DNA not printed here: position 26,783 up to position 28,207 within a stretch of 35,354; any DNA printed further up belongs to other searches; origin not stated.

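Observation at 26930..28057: Four-CBS protein fused to an HPF/RaiA-like domain, co-transcribed with a SAMHD1-type HD hydrolase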

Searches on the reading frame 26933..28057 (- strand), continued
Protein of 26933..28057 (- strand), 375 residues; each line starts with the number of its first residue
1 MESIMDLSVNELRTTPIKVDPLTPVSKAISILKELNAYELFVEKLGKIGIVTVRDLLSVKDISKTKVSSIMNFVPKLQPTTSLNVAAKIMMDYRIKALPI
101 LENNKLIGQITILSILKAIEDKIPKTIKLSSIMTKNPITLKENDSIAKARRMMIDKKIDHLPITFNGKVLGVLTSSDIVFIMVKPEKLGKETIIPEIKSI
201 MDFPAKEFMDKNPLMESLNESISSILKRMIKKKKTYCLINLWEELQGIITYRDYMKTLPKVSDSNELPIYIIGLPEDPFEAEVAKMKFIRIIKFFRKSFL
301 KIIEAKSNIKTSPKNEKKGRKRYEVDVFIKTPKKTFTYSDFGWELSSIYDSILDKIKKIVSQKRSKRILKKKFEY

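Call 16: search_solved_structures(query=A1, max_evalue=0.001, show_alignments=3)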
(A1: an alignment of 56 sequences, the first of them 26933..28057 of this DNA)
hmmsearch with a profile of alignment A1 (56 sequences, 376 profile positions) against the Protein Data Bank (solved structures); distinct sequences matched with E-value up to 0.001: 68 (the best 60 are shown).
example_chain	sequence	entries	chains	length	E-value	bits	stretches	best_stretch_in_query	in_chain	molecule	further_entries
9sr9_H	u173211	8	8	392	1.9e-34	122.5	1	7-366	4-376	Dehydrogenase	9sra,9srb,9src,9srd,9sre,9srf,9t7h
9l96_a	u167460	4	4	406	5.1e-32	114.4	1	13-190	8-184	CBS domain-containing protein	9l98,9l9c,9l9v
9znf_5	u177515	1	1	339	2.4e-30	109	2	68-256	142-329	CBS domain-containing protein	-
3kh5_A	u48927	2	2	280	2.6e-29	105.5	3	78-179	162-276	protein MJ1225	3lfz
9zni_6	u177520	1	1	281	5.6e-25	91.3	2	70-193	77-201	CBS domain-containing protein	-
9zng_7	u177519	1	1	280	4.5e-24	88.3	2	130-263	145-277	CBS domain-containing protein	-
9zni_7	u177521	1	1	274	2.1e-23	86.1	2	130-259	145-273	CBS domain-containing protein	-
9znf_4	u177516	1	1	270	2.2e-22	82.7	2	44-259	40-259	CBS domain-containing protein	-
2cu0_A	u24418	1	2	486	4.9e-20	75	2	68-189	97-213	Inosine-5'-monophosphate dehydrogenase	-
2p9m_A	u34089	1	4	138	1e-19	73.9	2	88-182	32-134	Hypothetical protein MJ0922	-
2ef7_A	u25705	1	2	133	1.8e-18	69.9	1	70-179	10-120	Hypothetical protein ST2348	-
3ddj_A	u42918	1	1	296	4.4e-18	68.6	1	47-182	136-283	CBS domain-containing protein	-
3kpc_A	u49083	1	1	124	2.8e-15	59.4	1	78-178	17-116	Uncharacterized protein MJ0100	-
3kpb_A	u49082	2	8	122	3e-15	59.2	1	78-178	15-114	Uncharacterized protein MJ0100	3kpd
9e6q_3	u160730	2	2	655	1.5e-14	57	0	7-80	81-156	Putative signal-transduction protein with CBS domains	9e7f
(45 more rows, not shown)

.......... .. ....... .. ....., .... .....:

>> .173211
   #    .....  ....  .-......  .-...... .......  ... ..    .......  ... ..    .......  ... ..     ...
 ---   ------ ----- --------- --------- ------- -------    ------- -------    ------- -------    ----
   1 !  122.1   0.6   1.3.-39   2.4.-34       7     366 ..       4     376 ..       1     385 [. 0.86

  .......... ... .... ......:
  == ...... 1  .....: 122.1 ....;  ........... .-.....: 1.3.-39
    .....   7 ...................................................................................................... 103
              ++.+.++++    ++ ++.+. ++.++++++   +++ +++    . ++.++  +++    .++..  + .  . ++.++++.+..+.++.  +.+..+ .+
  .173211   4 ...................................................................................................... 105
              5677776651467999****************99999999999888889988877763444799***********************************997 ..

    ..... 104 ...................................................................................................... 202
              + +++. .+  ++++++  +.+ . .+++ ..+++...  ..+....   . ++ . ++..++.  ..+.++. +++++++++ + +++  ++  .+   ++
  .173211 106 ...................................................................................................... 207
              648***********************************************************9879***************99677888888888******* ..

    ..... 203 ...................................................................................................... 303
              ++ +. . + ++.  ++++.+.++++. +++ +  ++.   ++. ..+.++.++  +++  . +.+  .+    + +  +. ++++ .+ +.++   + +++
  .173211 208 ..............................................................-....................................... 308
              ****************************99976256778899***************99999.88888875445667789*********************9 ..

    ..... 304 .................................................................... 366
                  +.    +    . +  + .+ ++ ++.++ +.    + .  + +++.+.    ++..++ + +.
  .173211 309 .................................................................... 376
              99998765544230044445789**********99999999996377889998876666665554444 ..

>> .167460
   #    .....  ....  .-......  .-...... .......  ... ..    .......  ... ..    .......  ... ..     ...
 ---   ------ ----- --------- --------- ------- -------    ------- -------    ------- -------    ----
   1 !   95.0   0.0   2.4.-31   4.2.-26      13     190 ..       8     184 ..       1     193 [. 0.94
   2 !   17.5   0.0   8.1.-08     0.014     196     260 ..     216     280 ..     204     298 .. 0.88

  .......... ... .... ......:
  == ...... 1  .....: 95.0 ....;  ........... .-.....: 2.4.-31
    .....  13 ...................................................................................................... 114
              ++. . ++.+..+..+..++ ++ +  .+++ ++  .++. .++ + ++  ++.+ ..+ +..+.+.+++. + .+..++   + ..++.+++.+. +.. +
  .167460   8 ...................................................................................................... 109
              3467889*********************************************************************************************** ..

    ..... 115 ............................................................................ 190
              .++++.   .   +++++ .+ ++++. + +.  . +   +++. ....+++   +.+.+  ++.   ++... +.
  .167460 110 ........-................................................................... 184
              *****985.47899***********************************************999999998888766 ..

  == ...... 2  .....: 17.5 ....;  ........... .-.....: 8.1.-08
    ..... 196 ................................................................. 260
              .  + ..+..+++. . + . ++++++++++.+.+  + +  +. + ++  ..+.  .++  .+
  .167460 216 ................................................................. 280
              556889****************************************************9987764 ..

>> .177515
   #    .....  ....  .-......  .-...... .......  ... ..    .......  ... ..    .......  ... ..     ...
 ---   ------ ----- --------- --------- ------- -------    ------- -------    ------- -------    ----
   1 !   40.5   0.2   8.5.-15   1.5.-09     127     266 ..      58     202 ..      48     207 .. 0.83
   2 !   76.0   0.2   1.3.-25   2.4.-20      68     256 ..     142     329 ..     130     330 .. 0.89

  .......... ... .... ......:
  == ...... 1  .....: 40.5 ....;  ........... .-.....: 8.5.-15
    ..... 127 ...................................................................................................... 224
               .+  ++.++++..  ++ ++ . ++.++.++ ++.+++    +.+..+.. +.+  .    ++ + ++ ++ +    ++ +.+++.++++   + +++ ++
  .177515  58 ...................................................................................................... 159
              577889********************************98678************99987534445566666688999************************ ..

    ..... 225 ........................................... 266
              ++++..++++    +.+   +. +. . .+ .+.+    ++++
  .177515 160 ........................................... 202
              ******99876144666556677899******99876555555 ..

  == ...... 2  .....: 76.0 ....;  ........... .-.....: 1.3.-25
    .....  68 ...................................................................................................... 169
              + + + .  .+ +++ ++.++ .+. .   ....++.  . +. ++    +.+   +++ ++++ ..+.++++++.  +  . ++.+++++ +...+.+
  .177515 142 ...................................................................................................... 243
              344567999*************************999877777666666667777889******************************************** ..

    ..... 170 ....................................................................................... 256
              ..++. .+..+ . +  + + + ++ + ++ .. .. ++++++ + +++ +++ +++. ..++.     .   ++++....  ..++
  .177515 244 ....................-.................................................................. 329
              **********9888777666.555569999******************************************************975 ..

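Call 29: predict_structure(alignment_id=A1)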
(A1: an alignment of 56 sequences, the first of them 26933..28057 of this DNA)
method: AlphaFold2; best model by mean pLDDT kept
length: 375 residues; sequences in the alignment: 56
mean_pLDDT: 85.7   pTM: 0.65
mean pLDDT of the five models: 85.7, 85.2, 84.9, 84.6, 84.4
residues with pLDDT >= 90: 207; 70-90: 119; 50-70: 25; < 50: 24
segments of 3 or more residues with pLDDT < 50: 186-193, 262-266, 365-375
pLDDT, mean of each block of 10 residues (from residue 1): 84 96 95 95 90 94 92 90 91 91 93 94 86 94 96 96 93 96 60 57 92 93 95 96 92 86 55 82 87 81 85 63 89 86 91 87 52 46
secondary structure, 60 per line:
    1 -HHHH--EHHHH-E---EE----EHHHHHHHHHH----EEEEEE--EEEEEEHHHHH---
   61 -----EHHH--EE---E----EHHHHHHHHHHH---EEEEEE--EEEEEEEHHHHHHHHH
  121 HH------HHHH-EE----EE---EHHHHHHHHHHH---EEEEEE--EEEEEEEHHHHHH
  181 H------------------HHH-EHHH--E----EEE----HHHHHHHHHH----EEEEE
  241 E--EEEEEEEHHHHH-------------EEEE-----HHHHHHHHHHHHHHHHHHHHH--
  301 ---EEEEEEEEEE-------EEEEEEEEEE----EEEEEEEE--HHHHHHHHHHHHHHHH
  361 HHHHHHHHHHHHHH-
elements in order: H2-5 H9-12 H25-34 E39-44 E47-52 H53-57 H83-93 E97-102 E105-111 H112-122 H129-132 H146-156 E160-165 E168-174 H175-181 E215-217 H222-231 E236-241 E244-250 H251-255 E269-272 H278-298 E304-313 E321-330 E335-342 H345-374

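Call 32: fold_search(model_id=the predicted structure, library=pdb)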
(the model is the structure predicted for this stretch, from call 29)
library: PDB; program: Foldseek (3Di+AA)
matches with E <= 10: 1220; with E <= 0.001: 386
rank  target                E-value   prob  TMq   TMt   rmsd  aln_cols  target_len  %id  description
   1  9zng_7                1.7e-19  1.00  0.58  0.83   3.8       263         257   22  Cryo-EM structure of the Methanosarcina acetivorans 70S ribosome in complex with SriD (released 2026-01-28)
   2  3kh5                  2.4e-18  1.00  0.61  0.81   3.0       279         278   19  Crystal Structure of Protein MJ1225 from Methanocaldococcus jannaschii, a putative archaeal homolog of g-AMPK. (released 2010-04-21)
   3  9znf_4                2.7e-18  1.00  0.58  0.81   4.4       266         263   19  Cryo-EM structure of the Methanosarcina acetivorans 70S ribosome in complex with SriA and SriB (released 2026-01-28)
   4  3lfz                  3.4e-18  1.00  0.62  0.81   3.0       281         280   19  Crystal Structure of Protein MJ1225 from Methanocaldococcus jannaschii, a putative archaeal homolog of g-AMPK. (released 2010-04-21)
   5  3ddj                  9.5e-18  1.00  0.60  0.79   2.8       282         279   20  Crystal structure of a cbs domain-containing protein in complex with amp (sso3205) from sulfolobus solfataricus at 1.80  (released 2008-06-24)
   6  2ya3_E                4.6e-16  1.00  0.58  0.71   3.5       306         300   13  STRUCTURE OF THE REGULATORY FRAGMENT OF MAMMALIAN AMPK IN COMPLEX WITH COUMARIN ADP (released 2011-03-16)
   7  4cff_E                7.8e-16  1.00  0.57  0.70   3.6       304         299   13  Structure of full length human AMPK in complex with a small molecule activator, a thienopyridone derivative (A-769662) (released 2013-12-25)
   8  4eai_C                8.7e-16  1.00  0.57  0.72   3.4       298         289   14  Co-crystal structure of an AMPK core with AMP (released 2012-06-06)
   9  8bik_F                9.8e-16  1.00  0.58  0.71   3.5       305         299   14  Crystal structure of human AMPK heterotrimer in complex with allosteric activator C455 (released 2024-05-15)
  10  9zni_6                1.0e-15  1.00  0.55  0.72   7.5       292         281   20  Cryo-EM structure of the Methanosarcina acetivorans 70S ribosome in complex with SriC and SriD (released 2026-01-28)
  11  2v8q_E                1.1e-15  1.00  0.57  0.69   3.9       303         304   14  Crystal structure of the regulatory fragment of mammalian AMPK in complexes with AMP (released 2007-09-25)
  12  6e4u_C                1.3e-15  1.00  0.57  0.74   3.8       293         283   14  Structure of AMPK bound to activator (released 2018-08-08)
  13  4qfr_C                1.3e-15  1.00  0.57  0.74   3.8       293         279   14  Structure of AMPK in complex with Cl-A769662 activator and STAUROSPORINE inhibitor (released 2014-08-06)
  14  5t5t_C                1.9e-15  1.00  0.58  0.74   3.2       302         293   14  AMPK bound to allosteric activator (released 2017-03-29)
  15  5kq5_C                3.1e-15  1.00  0.57  0.74   3.9       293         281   14  AMPK bound to allosteric activator (released 2016-08-17)
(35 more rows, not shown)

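Call 33: find_related_loci(query=A1, collection=genome_contigs, flank=6000)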
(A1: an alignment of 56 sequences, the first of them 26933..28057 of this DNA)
Query A1 (375 aa) in genome_contigs; peptide patterns used: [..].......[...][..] (x = any residue, [..] = any of these).
123 stretches matched a pattern; 86 encode a relative of the query (tblastn E <= 1e-3); the best 80 are kept; 80 distinct loci.
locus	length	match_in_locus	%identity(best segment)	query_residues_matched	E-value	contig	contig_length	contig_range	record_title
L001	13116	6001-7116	46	1-372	4e-108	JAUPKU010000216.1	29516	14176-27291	MAG: Thermoproteota archaeon isolate erpe_2018_pw_0hr_WHONDRS-PP48-000085_B_bin.57 scaffold_1718843, whole genome shotgu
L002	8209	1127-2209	46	1-363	4e-106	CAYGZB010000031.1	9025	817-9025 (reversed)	MAG TPA_asm: uncultured Candidatus Bathyarchaeia archaeon isolate ERP119294_co1_468 genome assembly, contig: NODE_10887_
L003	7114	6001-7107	46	1-367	4e-99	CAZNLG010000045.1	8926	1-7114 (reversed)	MAG TPA_asm: uncultured Candidatus Bathyarchaeia archaeon isolate binchicken_co184_645 genome assembly, contig: NODE_160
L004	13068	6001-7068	41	9-364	1e-97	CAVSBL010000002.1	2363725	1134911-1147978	MAG: Candidatus Bathyarchaeota archaeon isolate MFD04408.bin.2.179 genome assembly, contig: contig_12384, whole genome s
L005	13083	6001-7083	45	1-363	2e-98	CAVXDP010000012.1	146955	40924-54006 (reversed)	MAG: Candidatus Bathyarchaeota archaeon isolate MFD04408.bin.1.101 genome assembly, contig: contig_64642, whole genome s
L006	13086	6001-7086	47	9-371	6e-96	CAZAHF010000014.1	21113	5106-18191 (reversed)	MAG TPA_asm: uncultured Candidatus Bathyarchaeia archaeon isolate binchicken_co184_336 genome assembly, contig: NODE_413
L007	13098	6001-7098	40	2-367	1e-94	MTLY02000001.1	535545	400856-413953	MAG: Candidatus Hecatella orcuttiae isolate JdFR-11 NRA7_48_14_length_535545_cov_231, whole genome shotgun sequence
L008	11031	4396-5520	41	1-373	2e-94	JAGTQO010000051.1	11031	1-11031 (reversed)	MAG: Candidatus Bathyarchaeota archaeon isolate QZM_A2_bin_35 QZM_A2_bin_35_scaffold_3428_curated, whole genome shotgun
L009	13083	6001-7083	42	9-361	9e-94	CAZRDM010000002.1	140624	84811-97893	MAG TPA_asm: uncultured Candidatus Bathyarchaeia archaeon isolate SRP231805_co3_316 genome assembly, contig: NODE_9_leng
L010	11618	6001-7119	42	1-371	2e-93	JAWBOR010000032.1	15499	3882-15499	MAG: Candidatus Bathyarchaeia archaeon isolate HHBFW-2_201803_bins_227 HHBFW-2_201803_bins_227_scaffold_32, whole genome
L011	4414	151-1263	42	4-374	1e-93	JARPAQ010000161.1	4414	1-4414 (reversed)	MAG: Nitrososphaerota archaeon isolate XS84Bin3 XS84_03_101_5475622, whole genome shotgun sequence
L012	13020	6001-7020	40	24-364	2e-92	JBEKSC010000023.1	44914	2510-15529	MAG: Candidatus Bathyarchaeia archaeon isolate SPRUCE 525 SPRUCE_525_23, whole genome shotgun sequence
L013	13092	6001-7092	38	8-372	6e-92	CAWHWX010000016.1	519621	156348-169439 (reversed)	MAG: Candidatus Bathyarchaeota archaeon isolate MFD02248.bin.2.124 genome assembly, contig: contig_5394, whole genome sh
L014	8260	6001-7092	42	1-364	8e-92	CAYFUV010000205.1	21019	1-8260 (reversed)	MAG TPA_asm: uncultured Candidatus Bathyarchaeia archaeon isolate ERP108616_co1_152 genome assembly, contig: k119_806391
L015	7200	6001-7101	42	6-373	3e-91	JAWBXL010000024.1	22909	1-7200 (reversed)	MAG: Candidatus Bathyarchaeia archaeon isolate JZ-1_201803_bins_90 JZ-1_201803_bins_90_scaffold_24, whole genome shotgun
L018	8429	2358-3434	42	9-367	1e-90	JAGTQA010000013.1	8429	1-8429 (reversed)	MAG: Candidatus Bathyarchaeota archaeon isolate JZ_bin_14 JZ_bin_14_NODE_2506, whole genome shotgun sequence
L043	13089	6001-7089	37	1-367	2e-80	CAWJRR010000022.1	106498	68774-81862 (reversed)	MAG: Candidatus Bathyarchaeota archaeon isolate MFD03726.bin.2.72 genome assembly, contig: contig_66553, whole genome sh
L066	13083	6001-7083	35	2-367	2e-60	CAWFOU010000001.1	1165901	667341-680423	MAG: uncultured archaeon isolate MFD05512.bin.2.38 genome assembly, contig: contig_14696, whole genome shotgun sequence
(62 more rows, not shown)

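Call 35: find_encoding_contigs(protein=P0004, flank=6000, max_places=3)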
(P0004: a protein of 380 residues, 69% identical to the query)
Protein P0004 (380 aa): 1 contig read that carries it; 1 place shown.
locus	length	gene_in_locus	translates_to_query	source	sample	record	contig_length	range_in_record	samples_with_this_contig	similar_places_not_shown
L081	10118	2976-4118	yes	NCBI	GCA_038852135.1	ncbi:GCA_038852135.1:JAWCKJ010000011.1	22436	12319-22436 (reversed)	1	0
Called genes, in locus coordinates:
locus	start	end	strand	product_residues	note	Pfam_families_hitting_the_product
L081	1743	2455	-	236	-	PF00106:adh_short, PF08659:KR, PF13561:adh_short_C2, PF23441:SDR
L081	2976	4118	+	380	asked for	PF00571:CBS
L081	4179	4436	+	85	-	-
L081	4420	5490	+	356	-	PF01992:vATP-synt_AC39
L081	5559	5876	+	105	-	PF00137:ATP-synt_C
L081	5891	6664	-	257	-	PF08704:GCD14, PF01135:PCMT, PF01596:Methyltransf_3 (weak), PF00398:RrnaAD (weak), PF01209:Ubie_methyltran (weak), PF02353:CMAS (weak), PF13847:Methyltransf_31, PF13649:Methyltransf_25 (weak), +1 more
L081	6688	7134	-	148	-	-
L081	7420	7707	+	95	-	-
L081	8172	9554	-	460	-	PF13231:PMT_2 (weak)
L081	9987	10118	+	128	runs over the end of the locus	-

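Call 36: find_encoding_contigs(protein=P0003, flank=6000, max_places=3)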
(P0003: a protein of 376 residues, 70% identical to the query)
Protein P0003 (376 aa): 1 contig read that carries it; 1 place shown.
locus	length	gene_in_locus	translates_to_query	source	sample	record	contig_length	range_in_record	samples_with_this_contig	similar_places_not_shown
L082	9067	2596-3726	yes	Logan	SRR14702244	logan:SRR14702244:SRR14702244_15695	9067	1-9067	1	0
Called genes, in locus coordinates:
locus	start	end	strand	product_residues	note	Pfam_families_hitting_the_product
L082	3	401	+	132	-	?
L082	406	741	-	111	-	PF03551:PadR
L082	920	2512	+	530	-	PF04055:Radical_SAM (weak)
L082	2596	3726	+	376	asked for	PF00571:CBS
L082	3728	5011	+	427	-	PF01966:HD, PF19276:HD_assoc_2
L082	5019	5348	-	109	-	-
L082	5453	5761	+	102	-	PF02597:ThiS (weak)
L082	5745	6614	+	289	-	-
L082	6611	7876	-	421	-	PF00083:Sugar_tr, PF07690:MFS_1, PF12832:MFS_1_like, PF07690:MFS_1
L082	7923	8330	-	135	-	PF00293:NUDIX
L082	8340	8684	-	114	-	-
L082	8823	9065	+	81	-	?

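Call 51: search_protein_families(library=pfam, alignment_id=A3, max_evalue=0.01)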
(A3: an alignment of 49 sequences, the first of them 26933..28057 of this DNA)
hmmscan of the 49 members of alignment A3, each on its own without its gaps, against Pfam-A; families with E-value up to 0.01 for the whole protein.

A. member 1, window:26933-28057:- (375 aa): 1 family
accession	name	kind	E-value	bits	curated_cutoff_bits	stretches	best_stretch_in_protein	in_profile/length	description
PF00571.33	CBS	-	4.1e-37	126.7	24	4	130-182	2-55/57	CBS domain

B. families by the number of members that match (of 49 scanned): 4 families
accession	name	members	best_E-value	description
PF00571.33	CBS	27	4.1e-37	CBS domain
PF02482.25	Ribosomal_S30AE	10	8.3e-07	Sigma 54 modulation protein / S30EA ribosomal protein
PF10167.14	BORCS8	1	4.7e-05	BLOC-1-related complex sub-unit 8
PF03948.19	Ribosomal_L9_C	1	0.0013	Ribosomal protein L9, C-terminal domain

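Call 61: find_encoding_contigs(protein=P0002, flank=6000, max_places=3)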
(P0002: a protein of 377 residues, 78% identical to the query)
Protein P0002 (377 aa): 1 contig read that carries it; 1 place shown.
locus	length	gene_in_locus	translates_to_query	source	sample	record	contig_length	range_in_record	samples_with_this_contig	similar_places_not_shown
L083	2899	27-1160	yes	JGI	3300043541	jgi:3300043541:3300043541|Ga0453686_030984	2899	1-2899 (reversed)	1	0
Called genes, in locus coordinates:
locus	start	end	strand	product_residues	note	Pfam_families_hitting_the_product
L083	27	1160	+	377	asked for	PF00571:CBS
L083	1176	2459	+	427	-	PF01966:HD, PF19276:HD_assoc_2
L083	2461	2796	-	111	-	-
